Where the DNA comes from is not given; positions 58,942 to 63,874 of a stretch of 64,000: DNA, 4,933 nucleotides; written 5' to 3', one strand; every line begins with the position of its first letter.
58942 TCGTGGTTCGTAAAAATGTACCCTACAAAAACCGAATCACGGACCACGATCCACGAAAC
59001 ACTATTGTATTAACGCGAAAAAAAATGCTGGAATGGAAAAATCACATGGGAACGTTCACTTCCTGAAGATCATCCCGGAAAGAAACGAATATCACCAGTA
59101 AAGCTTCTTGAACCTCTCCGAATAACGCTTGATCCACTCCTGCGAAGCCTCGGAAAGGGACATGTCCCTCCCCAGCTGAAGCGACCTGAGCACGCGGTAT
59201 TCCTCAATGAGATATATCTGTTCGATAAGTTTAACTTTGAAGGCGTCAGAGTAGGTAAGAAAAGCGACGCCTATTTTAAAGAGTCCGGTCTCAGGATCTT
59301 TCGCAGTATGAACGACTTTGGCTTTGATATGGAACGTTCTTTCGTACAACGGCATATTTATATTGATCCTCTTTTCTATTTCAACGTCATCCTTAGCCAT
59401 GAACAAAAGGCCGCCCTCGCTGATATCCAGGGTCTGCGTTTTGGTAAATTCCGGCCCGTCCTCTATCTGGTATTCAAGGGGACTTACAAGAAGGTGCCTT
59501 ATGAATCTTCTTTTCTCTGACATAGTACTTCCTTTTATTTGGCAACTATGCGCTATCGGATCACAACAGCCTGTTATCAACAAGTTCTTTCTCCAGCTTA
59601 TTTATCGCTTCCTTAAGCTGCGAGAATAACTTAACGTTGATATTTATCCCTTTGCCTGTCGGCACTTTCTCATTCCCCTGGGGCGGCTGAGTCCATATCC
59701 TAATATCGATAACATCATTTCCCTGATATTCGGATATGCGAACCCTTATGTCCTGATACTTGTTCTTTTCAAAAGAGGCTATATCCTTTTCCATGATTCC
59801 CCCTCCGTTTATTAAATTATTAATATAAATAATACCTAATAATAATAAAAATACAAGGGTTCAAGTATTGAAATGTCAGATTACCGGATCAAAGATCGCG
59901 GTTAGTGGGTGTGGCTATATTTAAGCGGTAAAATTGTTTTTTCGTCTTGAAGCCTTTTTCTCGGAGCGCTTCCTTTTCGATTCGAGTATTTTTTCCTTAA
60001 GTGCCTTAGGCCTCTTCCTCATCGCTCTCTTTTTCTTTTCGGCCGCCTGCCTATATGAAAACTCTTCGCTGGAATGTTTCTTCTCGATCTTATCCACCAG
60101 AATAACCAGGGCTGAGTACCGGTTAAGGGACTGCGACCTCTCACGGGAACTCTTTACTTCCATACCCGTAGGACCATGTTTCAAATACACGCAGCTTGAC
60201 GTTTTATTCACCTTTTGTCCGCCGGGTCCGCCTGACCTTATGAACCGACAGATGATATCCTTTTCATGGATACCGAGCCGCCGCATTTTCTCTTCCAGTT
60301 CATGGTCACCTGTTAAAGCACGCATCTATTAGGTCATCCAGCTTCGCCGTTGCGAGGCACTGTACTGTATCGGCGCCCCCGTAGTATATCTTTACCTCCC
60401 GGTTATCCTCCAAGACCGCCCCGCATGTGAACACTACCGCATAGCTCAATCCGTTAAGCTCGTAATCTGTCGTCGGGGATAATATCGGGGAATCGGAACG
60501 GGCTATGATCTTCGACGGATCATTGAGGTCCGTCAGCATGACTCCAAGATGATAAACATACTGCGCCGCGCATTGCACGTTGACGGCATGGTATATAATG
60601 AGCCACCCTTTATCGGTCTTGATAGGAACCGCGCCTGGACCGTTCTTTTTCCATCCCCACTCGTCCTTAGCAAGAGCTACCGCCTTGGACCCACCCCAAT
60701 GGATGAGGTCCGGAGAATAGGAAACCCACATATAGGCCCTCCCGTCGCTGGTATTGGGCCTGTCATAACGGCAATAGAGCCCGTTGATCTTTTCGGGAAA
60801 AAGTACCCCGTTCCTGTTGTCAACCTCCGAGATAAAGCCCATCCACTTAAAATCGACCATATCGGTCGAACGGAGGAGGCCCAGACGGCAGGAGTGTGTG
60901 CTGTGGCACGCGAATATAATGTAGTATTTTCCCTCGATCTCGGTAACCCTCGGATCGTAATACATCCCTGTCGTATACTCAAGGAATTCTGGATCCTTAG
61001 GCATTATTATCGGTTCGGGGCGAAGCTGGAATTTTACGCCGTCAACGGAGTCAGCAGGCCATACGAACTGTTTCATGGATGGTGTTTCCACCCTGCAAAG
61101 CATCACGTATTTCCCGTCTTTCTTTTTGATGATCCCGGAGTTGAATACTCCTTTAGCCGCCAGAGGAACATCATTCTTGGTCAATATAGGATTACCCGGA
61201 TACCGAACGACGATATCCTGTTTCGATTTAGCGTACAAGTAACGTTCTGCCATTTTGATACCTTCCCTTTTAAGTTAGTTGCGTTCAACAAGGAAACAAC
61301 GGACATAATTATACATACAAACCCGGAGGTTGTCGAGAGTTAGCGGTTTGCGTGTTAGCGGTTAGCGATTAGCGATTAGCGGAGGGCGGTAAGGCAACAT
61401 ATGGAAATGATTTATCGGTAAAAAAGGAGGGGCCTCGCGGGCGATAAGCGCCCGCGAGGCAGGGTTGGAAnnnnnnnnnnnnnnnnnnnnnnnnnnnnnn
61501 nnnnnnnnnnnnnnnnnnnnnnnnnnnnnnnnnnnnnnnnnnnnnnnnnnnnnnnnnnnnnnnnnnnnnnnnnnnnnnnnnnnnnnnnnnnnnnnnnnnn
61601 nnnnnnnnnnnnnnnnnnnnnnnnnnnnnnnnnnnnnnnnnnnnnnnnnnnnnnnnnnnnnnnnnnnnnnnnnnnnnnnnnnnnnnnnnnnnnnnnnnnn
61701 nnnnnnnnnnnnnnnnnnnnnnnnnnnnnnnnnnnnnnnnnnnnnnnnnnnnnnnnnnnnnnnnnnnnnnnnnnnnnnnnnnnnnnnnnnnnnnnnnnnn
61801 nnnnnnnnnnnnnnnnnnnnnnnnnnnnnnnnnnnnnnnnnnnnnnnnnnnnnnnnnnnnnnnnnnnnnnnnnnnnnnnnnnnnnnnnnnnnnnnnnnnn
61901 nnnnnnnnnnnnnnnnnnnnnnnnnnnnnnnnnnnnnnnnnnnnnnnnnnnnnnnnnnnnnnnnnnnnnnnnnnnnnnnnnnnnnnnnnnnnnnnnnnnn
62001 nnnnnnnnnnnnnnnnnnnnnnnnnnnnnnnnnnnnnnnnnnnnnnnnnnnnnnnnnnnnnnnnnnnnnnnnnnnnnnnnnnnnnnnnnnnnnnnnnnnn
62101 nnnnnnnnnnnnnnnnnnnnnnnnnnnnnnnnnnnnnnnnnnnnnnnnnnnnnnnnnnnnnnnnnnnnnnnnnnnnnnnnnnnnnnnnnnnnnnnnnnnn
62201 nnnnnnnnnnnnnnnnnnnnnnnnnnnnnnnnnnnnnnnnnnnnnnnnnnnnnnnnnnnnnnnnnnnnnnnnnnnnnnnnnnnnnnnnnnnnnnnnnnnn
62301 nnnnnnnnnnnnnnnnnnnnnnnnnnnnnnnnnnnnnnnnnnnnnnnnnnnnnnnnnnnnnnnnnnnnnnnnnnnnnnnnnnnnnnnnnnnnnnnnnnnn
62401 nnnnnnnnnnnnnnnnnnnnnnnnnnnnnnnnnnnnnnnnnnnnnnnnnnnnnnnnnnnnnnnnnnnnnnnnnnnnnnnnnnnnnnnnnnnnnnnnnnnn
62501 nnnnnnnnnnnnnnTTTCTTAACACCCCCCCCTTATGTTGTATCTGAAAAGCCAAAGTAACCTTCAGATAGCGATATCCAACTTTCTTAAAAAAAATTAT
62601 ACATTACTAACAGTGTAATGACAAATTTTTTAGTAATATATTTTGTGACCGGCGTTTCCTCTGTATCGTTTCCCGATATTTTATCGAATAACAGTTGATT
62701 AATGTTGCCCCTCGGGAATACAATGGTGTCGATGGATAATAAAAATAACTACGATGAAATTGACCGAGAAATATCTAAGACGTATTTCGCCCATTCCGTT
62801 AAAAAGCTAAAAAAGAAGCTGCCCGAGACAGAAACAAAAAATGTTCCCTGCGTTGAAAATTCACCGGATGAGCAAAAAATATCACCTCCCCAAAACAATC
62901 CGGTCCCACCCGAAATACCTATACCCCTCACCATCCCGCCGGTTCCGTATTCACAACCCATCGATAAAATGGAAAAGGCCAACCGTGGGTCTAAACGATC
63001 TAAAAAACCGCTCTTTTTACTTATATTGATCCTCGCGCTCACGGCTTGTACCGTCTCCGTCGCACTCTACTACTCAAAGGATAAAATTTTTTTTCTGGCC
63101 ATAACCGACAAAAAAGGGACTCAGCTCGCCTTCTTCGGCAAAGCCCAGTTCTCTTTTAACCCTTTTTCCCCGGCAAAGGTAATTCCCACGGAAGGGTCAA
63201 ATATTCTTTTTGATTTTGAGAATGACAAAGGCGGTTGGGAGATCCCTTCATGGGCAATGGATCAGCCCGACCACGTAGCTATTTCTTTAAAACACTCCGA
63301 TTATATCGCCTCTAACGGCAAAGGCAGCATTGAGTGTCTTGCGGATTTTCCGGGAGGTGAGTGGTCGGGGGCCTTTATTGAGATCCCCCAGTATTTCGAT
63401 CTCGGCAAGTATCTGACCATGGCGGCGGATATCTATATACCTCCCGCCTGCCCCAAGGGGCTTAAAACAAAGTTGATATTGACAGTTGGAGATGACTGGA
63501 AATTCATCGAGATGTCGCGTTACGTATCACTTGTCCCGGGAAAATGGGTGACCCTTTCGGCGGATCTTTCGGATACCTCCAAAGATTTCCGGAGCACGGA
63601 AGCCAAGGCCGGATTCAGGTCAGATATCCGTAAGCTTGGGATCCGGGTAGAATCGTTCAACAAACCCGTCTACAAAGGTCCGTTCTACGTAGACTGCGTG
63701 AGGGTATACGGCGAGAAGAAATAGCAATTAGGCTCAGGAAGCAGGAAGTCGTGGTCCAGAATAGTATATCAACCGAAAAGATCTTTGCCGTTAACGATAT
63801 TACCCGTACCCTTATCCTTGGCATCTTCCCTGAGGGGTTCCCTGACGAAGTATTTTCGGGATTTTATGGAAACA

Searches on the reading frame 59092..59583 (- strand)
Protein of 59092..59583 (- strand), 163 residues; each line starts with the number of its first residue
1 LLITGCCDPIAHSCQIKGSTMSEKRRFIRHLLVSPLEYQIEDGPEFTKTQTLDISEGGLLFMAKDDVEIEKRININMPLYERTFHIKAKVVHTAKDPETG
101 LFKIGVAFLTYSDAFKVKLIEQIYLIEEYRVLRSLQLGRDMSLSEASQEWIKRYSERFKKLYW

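Call 40: search_protein_families(library=pfam, proteins=[window:59092-59583:-], max_evalue=0.001)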
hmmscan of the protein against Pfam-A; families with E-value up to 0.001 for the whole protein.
window:59092-59583:- (163 aa): 1 family
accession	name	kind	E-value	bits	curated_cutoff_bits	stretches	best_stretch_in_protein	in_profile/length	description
PF07238.19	PilZ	-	2.5e-12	47.5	22.5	1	23-124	1-101/102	PilZ domain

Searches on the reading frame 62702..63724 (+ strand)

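Call 40: search_protein_families(library=pfam, proteins=[window:62702-63724:+], max_evalue=0.001)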
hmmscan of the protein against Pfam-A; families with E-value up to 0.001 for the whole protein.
window:62702-63724:+ (340 aa): 2 families
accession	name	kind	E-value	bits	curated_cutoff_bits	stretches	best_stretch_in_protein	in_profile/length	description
PF21253.3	Mann_GBD_bact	-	8.3e-05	23.3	27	1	170-331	1-142/143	Mannanase, galactose-binding domain-like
PF18329.7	SGBP_B_XBD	-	0.00078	20.1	26.4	0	166-335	5-184/186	Surface glycan-binding protein B xyloglucan binding domain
